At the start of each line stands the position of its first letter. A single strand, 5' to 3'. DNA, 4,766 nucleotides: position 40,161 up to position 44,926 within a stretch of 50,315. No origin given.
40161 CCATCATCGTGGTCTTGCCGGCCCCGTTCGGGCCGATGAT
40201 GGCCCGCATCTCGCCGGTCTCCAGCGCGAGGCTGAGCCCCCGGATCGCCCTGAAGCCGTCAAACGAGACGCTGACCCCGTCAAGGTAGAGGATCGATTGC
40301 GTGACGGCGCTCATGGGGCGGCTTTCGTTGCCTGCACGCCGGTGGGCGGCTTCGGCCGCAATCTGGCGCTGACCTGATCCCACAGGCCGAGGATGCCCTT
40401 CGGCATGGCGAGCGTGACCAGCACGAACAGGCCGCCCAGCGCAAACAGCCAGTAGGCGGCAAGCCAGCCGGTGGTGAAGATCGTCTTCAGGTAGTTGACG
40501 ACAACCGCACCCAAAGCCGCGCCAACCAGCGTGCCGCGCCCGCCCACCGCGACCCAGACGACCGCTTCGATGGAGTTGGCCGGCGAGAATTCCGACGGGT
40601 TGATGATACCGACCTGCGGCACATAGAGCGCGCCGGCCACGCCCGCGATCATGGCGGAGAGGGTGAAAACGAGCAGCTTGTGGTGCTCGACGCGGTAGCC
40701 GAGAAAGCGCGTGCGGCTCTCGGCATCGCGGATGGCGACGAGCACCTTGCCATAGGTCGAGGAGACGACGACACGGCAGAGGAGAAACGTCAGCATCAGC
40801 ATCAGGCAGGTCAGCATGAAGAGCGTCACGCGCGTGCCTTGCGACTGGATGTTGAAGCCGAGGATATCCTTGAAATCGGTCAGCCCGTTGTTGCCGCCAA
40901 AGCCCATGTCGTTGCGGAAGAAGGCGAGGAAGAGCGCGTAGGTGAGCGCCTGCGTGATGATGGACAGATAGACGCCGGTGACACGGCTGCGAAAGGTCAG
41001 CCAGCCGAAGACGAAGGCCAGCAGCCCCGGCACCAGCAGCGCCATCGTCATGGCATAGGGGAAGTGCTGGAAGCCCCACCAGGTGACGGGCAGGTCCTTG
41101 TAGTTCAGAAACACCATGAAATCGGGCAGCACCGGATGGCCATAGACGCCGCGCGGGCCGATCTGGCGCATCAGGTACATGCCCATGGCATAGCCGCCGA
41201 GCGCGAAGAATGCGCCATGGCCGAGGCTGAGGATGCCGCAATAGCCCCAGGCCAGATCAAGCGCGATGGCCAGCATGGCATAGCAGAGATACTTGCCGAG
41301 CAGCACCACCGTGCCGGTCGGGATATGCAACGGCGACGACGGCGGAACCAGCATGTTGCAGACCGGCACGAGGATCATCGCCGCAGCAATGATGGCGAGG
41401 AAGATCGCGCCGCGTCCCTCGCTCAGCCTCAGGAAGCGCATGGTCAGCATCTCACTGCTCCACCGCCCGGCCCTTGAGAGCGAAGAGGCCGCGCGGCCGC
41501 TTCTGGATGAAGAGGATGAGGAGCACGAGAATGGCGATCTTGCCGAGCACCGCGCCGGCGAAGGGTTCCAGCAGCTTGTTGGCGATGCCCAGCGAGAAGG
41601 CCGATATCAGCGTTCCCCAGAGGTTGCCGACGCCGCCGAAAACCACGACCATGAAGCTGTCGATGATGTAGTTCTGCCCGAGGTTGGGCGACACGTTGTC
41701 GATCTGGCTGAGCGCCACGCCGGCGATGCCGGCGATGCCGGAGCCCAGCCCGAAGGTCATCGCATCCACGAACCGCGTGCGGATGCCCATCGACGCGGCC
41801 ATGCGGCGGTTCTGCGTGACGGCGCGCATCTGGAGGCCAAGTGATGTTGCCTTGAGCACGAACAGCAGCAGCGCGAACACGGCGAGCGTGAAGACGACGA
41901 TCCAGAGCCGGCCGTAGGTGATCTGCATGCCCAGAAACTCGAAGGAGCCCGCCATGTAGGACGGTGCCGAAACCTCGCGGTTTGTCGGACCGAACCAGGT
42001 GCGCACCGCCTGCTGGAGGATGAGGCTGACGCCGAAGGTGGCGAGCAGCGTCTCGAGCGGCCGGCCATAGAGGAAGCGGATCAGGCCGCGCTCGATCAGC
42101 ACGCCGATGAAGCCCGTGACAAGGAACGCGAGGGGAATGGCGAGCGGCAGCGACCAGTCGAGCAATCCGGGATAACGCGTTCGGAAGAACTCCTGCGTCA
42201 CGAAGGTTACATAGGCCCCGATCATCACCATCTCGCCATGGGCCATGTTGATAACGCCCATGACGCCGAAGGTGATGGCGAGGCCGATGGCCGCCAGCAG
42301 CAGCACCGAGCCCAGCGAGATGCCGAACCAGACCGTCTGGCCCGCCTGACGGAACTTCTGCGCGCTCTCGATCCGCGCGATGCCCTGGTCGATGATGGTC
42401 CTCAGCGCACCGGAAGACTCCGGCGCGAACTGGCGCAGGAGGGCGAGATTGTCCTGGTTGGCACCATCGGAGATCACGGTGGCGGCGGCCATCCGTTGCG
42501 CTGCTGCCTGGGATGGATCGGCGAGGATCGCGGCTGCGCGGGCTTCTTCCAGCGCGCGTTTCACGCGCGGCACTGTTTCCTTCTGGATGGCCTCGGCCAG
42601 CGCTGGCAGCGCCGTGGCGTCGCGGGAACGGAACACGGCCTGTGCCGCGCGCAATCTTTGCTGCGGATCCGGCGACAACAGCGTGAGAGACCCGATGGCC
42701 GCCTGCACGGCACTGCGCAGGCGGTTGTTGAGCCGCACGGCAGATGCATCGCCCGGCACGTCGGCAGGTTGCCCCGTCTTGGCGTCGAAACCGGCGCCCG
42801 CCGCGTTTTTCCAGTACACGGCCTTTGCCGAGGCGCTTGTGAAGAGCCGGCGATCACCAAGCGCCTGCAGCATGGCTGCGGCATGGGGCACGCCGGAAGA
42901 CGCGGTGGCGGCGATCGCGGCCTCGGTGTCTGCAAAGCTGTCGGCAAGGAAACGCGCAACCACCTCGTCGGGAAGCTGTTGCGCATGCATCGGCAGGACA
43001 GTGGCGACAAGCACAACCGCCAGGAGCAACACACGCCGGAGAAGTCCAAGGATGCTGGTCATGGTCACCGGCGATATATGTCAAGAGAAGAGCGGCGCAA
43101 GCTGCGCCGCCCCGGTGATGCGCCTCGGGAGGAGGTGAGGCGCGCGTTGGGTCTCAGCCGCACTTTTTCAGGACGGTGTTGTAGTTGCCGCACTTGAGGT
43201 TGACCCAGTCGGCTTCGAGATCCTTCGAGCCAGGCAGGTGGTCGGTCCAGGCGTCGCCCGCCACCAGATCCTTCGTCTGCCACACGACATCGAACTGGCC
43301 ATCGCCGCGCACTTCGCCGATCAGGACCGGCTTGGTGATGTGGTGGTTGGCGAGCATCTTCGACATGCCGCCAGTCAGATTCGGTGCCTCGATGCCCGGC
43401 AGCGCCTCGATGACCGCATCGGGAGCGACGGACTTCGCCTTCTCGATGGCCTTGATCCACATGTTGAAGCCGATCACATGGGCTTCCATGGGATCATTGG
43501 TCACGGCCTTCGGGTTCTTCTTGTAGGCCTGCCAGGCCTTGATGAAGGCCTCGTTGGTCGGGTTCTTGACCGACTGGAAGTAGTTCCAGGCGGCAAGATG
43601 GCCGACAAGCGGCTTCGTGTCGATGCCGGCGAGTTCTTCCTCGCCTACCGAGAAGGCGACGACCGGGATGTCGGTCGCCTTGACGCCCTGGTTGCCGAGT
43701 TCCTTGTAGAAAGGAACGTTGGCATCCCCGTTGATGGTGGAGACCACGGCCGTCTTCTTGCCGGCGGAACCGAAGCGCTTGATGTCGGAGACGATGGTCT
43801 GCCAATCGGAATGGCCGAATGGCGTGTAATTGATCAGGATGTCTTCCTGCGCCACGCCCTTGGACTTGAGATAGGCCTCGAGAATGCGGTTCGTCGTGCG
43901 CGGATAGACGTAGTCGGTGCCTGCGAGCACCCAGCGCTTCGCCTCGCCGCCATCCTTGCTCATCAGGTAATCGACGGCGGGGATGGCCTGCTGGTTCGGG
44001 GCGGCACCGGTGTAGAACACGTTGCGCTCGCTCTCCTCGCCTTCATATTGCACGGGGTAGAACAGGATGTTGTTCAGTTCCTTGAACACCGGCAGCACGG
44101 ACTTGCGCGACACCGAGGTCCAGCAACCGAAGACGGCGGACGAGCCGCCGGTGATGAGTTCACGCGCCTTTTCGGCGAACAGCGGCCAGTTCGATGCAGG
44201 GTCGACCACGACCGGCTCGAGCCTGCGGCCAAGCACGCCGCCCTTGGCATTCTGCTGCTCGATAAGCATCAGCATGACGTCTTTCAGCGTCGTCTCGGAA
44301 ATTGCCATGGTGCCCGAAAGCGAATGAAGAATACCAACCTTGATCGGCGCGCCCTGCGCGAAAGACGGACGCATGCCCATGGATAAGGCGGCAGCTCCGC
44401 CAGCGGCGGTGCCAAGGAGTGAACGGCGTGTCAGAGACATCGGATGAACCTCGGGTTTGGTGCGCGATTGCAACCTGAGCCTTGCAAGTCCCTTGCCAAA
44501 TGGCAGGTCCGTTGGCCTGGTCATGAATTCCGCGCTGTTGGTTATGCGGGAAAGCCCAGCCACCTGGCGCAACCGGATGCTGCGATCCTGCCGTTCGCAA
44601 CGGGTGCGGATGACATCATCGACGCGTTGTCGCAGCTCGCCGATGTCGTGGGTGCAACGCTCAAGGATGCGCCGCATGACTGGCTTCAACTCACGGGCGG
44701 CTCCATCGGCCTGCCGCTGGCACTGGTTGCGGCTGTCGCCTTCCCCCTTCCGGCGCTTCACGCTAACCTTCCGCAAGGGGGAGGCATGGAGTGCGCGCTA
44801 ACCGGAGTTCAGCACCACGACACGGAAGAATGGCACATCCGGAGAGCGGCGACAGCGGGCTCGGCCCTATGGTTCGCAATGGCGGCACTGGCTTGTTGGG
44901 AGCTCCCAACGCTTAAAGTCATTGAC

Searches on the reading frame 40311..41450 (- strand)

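Call 61: search_protein_families(library=pfam, proteins=[window:40311-41450:-])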
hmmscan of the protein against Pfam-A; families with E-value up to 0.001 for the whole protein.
window:40311-41450:- (379 aa): 1 family
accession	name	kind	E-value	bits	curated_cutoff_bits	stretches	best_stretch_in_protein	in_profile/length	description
PF02653.21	BPD_transp_2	-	1e-40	140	26.8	1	50-345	5-268/269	Branched-chain amino acid transport system / permease component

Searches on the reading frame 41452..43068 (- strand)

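Call 61: search_protein_families(library=pfam, proteins=[window:41452-43068:-])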
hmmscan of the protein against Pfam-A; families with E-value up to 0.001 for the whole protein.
window:41452-43068:- (538 aa): 1 family
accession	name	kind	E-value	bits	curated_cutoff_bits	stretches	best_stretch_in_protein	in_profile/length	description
PF02653.21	BPD_transp_2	-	1.8e-44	152.4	26.8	1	249-520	5-268/269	Branched-chain amino acid transport system / permease component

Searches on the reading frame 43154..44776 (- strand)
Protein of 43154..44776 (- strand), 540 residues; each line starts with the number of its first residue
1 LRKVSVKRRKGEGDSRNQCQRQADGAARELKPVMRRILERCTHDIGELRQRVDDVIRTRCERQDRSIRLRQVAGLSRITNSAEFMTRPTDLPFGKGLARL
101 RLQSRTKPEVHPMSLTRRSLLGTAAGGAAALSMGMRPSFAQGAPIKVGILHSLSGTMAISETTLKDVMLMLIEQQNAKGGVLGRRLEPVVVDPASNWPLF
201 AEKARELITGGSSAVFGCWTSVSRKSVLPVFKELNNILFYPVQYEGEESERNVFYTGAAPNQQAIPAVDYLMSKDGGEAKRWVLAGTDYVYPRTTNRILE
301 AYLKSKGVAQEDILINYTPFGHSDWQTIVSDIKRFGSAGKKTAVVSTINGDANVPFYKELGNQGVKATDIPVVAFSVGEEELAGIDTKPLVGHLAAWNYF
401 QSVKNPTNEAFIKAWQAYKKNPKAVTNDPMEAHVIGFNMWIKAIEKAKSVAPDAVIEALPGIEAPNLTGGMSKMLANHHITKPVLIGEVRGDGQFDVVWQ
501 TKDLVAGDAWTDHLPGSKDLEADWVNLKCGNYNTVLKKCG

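Call 60: search_protein_families(library=pfam, proteins=[window:43154-44776:-])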
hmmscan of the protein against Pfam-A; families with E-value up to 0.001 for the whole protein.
window:43154-44776:- (540 aa): 2 families
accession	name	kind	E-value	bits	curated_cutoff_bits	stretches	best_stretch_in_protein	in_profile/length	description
PF13433.12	Peripla_BP_5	-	7.5e-153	509.3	27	1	145-514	1-361/363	Periplasmic binding protein domain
PF13458.12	Peripla_BP_6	-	1e-64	219.8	31.7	1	144-493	1-342/343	Periplasmic binding protein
